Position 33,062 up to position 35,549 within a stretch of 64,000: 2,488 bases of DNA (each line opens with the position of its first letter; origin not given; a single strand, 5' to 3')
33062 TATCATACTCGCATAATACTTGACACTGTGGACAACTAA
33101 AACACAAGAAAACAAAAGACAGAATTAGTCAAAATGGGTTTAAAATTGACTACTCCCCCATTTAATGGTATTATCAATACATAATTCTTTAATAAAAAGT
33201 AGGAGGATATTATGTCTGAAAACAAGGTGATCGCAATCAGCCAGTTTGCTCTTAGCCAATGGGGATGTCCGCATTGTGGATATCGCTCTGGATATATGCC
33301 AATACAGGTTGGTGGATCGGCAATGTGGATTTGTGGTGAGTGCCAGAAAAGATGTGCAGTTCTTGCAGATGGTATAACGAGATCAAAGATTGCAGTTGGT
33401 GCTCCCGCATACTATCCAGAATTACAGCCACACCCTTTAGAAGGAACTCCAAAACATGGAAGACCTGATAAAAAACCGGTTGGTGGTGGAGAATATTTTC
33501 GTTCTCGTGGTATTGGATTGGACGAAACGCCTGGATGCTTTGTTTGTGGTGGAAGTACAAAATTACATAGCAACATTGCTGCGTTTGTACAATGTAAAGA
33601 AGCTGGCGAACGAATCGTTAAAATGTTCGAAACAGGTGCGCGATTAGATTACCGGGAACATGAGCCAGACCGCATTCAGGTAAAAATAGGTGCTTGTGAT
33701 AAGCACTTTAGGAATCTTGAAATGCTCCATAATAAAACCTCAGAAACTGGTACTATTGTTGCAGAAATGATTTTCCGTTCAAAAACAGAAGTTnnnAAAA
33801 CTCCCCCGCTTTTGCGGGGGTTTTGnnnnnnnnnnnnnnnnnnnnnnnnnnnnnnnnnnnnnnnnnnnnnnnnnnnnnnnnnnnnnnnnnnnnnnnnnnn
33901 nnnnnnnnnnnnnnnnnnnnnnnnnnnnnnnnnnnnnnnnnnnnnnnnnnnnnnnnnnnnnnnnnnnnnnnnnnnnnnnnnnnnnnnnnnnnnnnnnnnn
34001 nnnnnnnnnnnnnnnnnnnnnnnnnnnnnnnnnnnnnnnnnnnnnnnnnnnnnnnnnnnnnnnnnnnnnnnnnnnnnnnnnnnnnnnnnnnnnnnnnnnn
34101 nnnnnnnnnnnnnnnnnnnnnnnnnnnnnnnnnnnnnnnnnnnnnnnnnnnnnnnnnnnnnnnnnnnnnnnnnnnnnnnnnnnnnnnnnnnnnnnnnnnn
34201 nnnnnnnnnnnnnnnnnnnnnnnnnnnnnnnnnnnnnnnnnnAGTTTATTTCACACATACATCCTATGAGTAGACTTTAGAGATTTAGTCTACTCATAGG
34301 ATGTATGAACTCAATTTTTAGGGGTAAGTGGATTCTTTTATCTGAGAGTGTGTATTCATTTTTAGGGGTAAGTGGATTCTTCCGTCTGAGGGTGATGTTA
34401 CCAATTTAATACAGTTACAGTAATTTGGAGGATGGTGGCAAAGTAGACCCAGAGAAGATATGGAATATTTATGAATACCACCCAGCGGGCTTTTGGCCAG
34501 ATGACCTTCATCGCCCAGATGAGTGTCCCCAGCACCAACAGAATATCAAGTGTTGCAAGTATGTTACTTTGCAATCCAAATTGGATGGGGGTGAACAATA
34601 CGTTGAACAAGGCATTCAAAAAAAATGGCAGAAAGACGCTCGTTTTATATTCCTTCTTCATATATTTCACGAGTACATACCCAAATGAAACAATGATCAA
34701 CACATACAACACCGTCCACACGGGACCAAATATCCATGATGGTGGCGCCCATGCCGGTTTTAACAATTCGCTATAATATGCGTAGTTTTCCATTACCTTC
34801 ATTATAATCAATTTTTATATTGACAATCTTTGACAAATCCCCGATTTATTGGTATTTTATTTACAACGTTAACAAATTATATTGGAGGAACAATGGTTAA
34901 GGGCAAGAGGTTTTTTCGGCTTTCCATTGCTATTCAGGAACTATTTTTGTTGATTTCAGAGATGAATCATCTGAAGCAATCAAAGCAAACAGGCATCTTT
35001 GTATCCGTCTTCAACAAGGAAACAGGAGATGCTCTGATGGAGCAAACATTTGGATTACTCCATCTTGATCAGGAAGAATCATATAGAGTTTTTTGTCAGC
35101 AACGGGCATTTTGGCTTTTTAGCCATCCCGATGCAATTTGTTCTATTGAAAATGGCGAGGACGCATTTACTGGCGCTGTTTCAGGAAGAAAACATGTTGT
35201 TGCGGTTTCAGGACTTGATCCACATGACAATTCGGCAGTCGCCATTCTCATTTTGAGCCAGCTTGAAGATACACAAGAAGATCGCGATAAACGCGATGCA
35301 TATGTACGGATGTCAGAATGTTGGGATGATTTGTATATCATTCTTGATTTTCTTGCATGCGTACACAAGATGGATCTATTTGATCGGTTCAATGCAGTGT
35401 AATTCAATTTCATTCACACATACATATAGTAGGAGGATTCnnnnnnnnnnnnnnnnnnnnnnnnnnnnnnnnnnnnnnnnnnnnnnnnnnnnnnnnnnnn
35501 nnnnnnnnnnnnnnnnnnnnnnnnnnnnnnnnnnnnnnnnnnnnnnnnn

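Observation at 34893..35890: Tandem paralogs of an unrecognised protein family, with a third copy at 44472-45017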

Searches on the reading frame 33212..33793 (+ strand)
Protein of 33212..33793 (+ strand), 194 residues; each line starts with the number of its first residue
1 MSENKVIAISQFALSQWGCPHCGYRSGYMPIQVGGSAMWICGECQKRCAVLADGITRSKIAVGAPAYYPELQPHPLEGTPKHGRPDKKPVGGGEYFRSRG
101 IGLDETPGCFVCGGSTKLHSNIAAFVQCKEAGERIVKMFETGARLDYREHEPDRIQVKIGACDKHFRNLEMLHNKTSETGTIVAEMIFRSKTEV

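Call 13: search_protein_families(library=pfam, proteins=[window:33212-33793:+], max_evalue=0.01)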
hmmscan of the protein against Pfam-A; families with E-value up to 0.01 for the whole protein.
window:33212-33793:+ (194 aa): 0 families

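Call 41: search_protein_families(library=padloc, proteins=[window:33212-33793:+], max_evalue=1)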
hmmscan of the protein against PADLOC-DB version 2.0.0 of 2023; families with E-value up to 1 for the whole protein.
window:33212-33793:+ (194 aa): 0 families

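Call 42: search_protein_families(library=phrogs, proteins=[window:33212-33793:+], max_evalue=1)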
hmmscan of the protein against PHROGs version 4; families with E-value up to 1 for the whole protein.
window:33212-33793:+ (194 aa): 1 family
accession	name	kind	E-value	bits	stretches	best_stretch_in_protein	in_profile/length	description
phrog_888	-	unknown function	0.76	10.5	0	17-50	8-41/271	-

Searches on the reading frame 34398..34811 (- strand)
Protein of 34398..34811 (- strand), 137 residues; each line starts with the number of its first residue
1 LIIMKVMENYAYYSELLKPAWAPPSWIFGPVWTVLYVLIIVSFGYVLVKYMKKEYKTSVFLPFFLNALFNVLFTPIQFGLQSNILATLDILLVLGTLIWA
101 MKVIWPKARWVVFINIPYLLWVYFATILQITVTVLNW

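Call 13: search_protein_families(library=pfam, proteins=[window:34398-34811:-], max_evalue=0.01)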
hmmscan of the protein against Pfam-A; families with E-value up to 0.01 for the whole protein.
window:34398-34811:- (137 aa): 2 families
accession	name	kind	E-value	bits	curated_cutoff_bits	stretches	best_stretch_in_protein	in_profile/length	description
PF03073.20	TspO_MBR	-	7.3e-28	97.6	24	1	11-132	22-143/145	TspO/MBR family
PF04123.18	DUF373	-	0.0012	18.8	28.3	1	22-96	260-331/335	Domain of unknown function (DUF373)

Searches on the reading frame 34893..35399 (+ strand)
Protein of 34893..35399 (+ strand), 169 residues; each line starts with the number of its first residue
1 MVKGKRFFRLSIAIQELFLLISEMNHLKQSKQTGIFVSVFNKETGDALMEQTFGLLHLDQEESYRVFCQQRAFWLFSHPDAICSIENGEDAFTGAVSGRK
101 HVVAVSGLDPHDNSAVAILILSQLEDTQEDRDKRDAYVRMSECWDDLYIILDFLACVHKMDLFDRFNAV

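Call 4: search_protein_families(library=pfam, proteins=[window:34893-35399:+], max_evalue=1)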
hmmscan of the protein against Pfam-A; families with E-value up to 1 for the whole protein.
window:34893-35399:+ (169 aa): 0 families

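Call 5: search_protein_families(library=ncbifam, proteins=[window:34893-35399:+], max_evalue=1)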
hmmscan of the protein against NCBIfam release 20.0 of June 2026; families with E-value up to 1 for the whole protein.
window:34893-35399:+ (169 aa): 0 families

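Call 9: search_solved_structures(query=A1, max_evalue=10)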
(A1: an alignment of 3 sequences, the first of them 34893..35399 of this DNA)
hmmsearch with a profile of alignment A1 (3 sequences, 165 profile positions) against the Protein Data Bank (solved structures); distinct sequences matched with E-value up to 10: 2.
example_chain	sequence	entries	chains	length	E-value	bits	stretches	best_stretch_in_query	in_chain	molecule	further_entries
2xig_A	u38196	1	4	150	0.44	13.2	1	14-100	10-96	FERRIC UPTAKE REGULATION PROTEIN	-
3mpc_A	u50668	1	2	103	0.51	13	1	83-127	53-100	Fn3-like protein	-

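Call 41: search_protein_families(library=padloc, proteins=[window:34893-35399:+], max_evalue=1)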
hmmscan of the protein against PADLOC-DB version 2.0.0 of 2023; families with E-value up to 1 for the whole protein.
window:34893-35399:+ (169 aa): 0 families

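Call 42: search_protein_families(library=phrogs, proteins=[window:34893-35399:+], max_evalue=1)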
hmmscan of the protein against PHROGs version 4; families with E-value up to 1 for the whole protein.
window:34893-35399:+ (169 aa): 0 families

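Call 66: find_related_loci(query=window:34893-35399:+, collection=metagenome_contigs, flank=8000)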
Query window:34893-35399:+ (169 aa) in metagenome_contigs; peptide patterns used: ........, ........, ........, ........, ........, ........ (x = any residue, [..] = any of these).
146 stretches matched a pattern, but none encodes a relative of the query by tblastn (E <= 1e-3).

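Call 92: list_cluster_members(proteins=[window:34893-35399:+, window:44472-45014:+, P0005, P0006, P0007, P0008, P0009, P0010, P0011])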
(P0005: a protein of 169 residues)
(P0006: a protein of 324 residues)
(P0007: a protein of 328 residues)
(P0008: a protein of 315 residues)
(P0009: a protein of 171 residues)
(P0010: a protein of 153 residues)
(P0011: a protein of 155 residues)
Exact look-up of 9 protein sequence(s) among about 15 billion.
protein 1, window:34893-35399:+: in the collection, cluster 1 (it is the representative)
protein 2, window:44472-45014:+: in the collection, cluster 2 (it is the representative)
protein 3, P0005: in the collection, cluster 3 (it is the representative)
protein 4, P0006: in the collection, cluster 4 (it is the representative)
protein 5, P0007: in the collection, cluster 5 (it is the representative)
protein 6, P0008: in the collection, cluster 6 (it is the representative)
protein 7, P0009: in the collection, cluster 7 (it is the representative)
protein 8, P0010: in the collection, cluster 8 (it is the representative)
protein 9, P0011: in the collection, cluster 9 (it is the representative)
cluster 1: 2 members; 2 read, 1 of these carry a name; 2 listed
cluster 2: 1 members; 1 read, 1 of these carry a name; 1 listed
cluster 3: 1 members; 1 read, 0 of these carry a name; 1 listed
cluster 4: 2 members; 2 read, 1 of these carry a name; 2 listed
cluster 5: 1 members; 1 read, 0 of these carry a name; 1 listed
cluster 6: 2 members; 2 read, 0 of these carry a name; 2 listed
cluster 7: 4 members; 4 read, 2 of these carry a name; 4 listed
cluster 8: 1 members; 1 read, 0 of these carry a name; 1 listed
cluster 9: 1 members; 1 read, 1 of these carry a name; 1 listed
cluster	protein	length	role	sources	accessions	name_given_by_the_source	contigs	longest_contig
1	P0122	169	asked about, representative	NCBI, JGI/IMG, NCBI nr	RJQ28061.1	hypothetical protein C4565_04205 [Candidatus Parcubacteria bacterium] | hypothetical protein | MAG: hypothetical protein C4565_04205 [Candidatus Parcubacteria bacterium]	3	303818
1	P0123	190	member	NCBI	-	-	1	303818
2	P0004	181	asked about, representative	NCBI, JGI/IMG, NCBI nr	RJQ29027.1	hypothetical protein C4565_02760 [Candidatus Parcubacteria bacterium] | hypothetical protein | MAG: hypothetical protein C4565_02760 [Candidatus Parcubacteria bacterium]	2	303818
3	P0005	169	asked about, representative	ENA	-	-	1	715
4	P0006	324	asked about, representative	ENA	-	-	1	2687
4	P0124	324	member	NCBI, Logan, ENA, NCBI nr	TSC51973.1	MAG: hypothetical protein LiPW41_740 [Parcubacteria group bacterium LiPW_41]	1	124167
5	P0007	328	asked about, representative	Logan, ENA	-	-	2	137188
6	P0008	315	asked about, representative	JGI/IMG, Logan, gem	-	-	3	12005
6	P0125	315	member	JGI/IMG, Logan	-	-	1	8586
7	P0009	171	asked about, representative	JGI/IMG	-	hypothetical protein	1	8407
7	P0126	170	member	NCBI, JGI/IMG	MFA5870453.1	MAG: hypothetical protein WC842_00995 [Candidatus Paceibacterota bacterium] | hypothetical protein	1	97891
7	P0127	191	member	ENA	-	-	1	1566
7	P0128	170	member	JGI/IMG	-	-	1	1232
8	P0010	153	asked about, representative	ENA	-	-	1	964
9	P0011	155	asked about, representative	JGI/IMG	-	hypothetical protein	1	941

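Call 93: find_encoding_contigs(protein=P0124, flank=5000, max_places=1)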
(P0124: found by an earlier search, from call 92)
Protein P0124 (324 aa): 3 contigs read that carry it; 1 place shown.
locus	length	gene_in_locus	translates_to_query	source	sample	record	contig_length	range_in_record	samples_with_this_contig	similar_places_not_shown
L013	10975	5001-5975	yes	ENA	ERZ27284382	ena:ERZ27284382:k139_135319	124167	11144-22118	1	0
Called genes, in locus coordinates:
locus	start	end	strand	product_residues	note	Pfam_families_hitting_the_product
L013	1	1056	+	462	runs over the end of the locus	PF04851:ResIII, PF00270:DEAD, PF00271:Helicase_C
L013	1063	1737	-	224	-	PF12883:DUF3828 (weak)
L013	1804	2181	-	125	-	-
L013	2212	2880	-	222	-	PF00717:Peptidase_S24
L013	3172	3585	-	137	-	-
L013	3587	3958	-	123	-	PF00173:Cyt-b5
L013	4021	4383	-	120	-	-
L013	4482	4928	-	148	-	PF03073:TspO_MBR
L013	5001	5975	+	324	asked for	-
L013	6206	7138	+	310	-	PF01545:Cation_efflux, PF16916:ZT_dimer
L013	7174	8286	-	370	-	PF13521:AAA_28, PF01928:CYTH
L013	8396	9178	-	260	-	-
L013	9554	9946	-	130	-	PF01371:Trp_repressor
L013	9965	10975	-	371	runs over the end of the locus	-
